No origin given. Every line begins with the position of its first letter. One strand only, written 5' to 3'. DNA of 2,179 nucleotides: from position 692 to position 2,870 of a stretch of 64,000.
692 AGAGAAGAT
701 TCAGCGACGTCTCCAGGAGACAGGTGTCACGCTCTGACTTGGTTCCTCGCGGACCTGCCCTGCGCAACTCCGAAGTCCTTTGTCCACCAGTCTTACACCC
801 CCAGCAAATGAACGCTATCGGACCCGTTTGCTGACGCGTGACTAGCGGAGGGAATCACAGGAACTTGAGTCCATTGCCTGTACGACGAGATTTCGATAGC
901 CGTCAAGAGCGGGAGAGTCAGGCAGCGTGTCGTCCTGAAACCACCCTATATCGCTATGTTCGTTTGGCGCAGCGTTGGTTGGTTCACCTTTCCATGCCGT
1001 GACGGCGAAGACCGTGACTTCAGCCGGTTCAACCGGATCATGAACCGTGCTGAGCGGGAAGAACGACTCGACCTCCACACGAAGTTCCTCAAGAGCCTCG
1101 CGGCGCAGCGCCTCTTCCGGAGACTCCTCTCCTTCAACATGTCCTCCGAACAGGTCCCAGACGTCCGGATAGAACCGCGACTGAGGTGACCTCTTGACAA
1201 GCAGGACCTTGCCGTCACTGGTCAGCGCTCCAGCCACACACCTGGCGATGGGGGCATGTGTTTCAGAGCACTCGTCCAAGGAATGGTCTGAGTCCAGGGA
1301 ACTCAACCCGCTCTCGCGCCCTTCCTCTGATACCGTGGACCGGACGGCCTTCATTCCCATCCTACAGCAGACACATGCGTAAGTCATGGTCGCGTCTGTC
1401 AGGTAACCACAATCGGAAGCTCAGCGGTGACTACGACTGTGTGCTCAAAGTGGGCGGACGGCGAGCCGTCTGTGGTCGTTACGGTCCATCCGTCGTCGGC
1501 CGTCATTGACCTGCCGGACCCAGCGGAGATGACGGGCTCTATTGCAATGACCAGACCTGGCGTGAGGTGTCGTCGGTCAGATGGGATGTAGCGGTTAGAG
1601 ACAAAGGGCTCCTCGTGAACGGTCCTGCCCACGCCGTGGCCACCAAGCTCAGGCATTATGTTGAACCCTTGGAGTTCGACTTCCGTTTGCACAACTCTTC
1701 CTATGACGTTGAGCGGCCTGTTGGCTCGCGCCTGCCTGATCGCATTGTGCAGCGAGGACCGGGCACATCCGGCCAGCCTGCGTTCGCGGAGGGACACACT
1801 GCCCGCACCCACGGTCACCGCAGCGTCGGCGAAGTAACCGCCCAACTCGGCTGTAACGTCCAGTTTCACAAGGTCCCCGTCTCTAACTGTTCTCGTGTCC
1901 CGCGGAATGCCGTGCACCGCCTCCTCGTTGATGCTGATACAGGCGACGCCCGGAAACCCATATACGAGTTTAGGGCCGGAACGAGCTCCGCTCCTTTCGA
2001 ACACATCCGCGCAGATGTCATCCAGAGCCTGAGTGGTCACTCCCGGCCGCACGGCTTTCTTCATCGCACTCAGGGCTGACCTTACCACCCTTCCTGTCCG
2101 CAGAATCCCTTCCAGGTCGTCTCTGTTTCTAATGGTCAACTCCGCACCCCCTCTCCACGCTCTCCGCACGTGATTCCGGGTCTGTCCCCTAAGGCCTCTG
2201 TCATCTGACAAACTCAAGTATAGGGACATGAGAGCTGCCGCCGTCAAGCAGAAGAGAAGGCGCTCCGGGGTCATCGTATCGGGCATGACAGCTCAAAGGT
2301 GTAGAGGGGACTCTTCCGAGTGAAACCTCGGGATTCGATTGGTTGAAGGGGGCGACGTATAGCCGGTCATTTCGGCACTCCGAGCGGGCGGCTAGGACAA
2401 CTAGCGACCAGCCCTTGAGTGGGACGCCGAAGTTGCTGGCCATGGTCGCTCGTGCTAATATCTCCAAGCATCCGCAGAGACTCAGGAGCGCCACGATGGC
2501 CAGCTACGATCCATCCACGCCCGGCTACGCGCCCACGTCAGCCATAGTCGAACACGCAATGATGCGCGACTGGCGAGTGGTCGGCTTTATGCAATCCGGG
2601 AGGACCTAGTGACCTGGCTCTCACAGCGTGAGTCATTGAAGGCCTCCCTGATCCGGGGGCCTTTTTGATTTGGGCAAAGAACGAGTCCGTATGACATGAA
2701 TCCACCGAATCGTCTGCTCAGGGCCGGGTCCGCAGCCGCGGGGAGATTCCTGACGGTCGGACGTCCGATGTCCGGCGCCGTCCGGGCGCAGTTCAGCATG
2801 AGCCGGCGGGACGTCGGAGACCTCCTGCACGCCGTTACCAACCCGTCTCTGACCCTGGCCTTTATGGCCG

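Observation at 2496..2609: Unannotated 37-aa peptide gene at the head of a transporter-methyltransferase module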

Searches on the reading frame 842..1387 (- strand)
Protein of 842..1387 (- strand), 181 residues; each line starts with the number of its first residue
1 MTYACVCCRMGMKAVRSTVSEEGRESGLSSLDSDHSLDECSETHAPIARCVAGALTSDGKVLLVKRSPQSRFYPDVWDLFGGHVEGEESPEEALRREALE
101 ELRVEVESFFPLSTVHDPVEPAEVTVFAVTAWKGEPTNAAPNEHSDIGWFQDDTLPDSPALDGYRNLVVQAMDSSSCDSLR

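Call 8: search_protein_families(library=pfam, proteins=[window:842-1387:-], max_evalue=0.01)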
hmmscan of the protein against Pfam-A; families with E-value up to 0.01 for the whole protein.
window:842-1387:- (181 aa): 2 families
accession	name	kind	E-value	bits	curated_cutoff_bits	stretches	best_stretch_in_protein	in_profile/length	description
PF00293.34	NUDIX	-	1.4e-19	70.9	21.1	1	51-155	8-118/134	NUDIX domain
PF14815.12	NUDIX_4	-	0.00016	21.9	35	1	53-117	3-64/113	NUDIX domain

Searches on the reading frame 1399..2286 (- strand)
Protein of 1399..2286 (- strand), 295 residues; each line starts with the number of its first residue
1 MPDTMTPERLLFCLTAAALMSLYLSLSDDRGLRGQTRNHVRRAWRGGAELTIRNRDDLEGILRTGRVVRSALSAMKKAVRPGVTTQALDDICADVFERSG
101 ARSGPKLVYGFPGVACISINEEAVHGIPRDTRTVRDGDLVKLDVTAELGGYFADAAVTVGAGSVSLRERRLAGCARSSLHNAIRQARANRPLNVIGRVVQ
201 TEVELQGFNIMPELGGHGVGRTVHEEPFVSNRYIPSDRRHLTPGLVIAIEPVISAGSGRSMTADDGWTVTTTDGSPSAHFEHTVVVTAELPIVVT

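Call 8: search_protein_families(library=pfam, proteins=[window:1399-2286:-], max_evalue=0.01)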
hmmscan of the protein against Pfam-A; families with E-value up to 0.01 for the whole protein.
window:1399-2286:- (295 aa): 1 family
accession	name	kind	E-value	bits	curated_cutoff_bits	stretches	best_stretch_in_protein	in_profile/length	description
PF00557.29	Peptidase_M24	-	1.1e-39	136.8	23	1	60-288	2-208/208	Metallopeptidase family M24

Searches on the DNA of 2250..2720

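Call 9: search_rna_families(source=window, start=2250, end=2720, threshold=evalue, max_evalue=10, show_alignments=2)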
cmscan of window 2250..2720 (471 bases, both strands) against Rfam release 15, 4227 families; matches with E-value up to 10: 3.
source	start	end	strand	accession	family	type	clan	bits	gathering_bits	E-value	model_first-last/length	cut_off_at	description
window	2600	2669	+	RF01859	Phe_leader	Cis-reg; leader;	-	23.9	55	0.095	1-125/125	no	Phenylalanine leader peptide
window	2637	2673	+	RF00489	ctRNA_p42d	Gene; antisense;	-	16.4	50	1.1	1-46/46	no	ctRNA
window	2531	2581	+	RF04005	mir-4599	Gene; miRNA;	-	13.1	100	6.8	16-66/82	no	mir-4599 microRNA precursor family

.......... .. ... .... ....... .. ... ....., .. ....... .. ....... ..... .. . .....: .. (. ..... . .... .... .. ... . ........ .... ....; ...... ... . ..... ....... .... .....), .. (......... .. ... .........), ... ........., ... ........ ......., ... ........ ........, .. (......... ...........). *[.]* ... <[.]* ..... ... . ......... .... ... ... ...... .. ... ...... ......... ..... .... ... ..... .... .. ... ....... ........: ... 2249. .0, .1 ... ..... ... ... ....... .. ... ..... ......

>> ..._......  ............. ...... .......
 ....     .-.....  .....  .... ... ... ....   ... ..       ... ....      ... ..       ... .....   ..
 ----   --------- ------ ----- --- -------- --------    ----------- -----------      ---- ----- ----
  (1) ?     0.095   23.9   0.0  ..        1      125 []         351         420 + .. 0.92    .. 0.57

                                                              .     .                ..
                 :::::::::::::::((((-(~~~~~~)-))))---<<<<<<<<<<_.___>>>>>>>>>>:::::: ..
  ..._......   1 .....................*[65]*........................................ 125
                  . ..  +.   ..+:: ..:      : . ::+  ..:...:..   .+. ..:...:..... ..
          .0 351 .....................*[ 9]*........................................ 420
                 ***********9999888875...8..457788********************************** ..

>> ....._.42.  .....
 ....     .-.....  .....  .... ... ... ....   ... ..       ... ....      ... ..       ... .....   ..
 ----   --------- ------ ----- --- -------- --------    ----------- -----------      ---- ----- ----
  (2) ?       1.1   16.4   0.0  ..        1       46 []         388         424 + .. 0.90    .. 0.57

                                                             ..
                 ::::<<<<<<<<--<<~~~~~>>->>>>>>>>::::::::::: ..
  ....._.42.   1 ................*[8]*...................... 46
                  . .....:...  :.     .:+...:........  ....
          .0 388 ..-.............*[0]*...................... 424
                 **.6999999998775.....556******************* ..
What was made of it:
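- Closest known: Classical amino-acid biosynthesis attenuators. Different: The Rfam Phe_leader model scores 23.9 bits against a gathering score of 55, and matches only through the terminator (call 9).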

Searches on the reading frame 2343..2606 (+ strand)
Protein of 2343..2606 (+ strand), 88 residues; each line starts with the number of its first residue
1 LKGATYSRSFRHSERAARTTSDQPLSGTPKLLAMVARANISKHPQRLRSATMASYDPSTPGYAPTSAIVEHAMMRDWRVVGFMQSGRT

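Call 12: search_protein_families(library=ncbifam, proteins=[window:2343-2606:+], max_evalue=1)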
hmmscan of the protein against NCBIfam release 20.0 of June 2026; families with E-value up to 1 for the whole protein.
window:2343-2606:+ (88 aa): 0 families

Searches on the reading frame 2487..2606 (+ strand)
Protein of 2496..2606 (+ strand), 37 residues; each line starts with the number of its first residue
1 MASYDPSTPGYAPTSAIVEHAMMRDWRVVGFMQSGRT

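Call 12: search_protein_families(library=ncbifam, proteins=[window:2496-2606:+], max_evalue=1)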
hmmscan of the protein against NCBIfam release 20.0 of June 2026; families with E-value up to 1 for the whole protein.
window:2496-2606:+ (37 aa): 0 families

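Call 19: find_homologous_proteins(query=A2, max_evalue=10)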
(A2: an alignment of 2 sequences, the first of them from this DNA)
Query A2 (2 sequences) (40 aa, profile of the alignment): 2 proteins with E <= 10 among 2 candidates.
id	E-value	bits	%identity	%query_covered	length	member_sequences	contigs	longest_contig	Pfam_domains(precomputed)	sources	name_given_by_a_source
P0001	5.1e-22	95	49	93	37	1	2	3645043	-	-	-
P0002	6.5e-18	82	81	93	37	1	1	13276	-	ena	-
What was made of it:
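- Checked: Gene callers have called the second copy and an orthologue as nameless 37-aa proteins (P0001, P0002; call 19).
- Tried and rejected: The word-indexed search found only P0001 and P0002 (call 19).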

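Call 21: find_encoding_contigs(protein=P0002, flank=10000)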
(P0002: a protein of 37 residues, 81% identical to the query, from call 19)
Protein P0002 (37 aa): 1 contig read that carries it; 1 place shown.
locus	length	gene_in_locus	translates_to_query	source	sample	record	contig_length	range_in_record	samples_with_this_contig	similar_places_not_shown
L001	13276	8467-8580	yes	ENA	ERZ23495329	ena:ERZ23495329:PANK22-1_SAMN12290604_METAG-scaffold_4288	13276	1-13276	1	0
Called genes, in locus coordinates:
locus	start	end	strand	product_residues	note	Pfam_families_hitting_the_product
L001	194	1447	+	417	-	PF05977:MFS_3, PF07690:MFS_1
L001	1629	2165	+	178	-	PF11969:DcpS_C (weak), PF01230:HIT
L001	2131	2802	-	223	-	PF04167:DUF402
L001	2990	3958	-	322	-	PF02729:OTCace_N, PF00185:OTCace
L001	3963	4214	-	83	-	-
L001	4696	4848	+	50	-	-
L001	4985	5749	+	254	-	PF03848:TehB (faint), PF05175:MTS (weak), PF05401:NodS (weak), PF13489:Methyltransf_23, PF13847:Methyltransf_31, PF08241:Methyltransf_11, PF08242:Methyltransf_12, PF13649:Methyltransf_25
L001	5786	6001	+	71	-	-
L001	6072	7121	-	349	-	PF02353:CMAS, PF01209:Ubie_methyltran, PF13489:Methyltransf_23, PF08241:Methyltransf_11, PF08242:Methyltransf_12, PF13649:Methyltransf_25, PF13847:Methyltransf_31, PF08498:Sterol_MT_C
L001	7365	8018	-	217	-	PF00557:Peptidase_M24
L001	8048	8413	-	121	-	-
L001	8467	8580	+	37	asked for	-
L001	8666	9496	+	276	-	PF01061:ABC2_membrane, PF12698:ABC2_membrane_3 (weak)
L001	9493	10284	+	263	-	PF01061:ABC2_membrane (weak)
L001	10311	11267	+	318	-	PF00005:ABC_tran, PF13304:AAA_21, PF13732:DrrA1-3_C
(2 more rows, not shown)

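Call 37: search_protein_representatives(alignment_id=A5)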
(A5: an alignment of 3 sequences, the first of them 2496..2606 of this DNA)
Query: 3 sequences, 37 profile positions. Proteins with E-value up to 0.001 (for the whole library): 4; up to 1e-10: 2; up to 1e-30: 0. The best 4 are listed.
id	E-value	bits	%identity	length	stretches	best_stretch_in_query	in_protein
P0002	1.7e-23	97.9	-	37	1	1-37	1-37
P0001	7.4e-22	92.7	-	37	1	1-37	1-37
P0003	7.4e-07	44.7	-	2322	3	15-26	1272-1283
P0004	2.8e-04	36.5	-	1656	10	4-17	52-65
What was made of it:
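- Tried and rejected: The exhaustive profile search of 1.84 billion representatives found the same two plus two spurious long repeat proteins (call 37).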

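Call 73: search_protein_families(library=pfam, proteins=[window:2496-2606:+], max_evalue=10)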
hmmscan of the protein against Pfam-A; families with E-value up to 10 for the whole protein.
seq(37 aa): 0 families
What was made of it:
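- No family was found by Pfam, NCBIfam or a profile search of 1.84 billion representatives (calls 12, 37, 73).
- Tried and rejected: NCBIfam and Pfam gave no hits (calls 12, 73).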
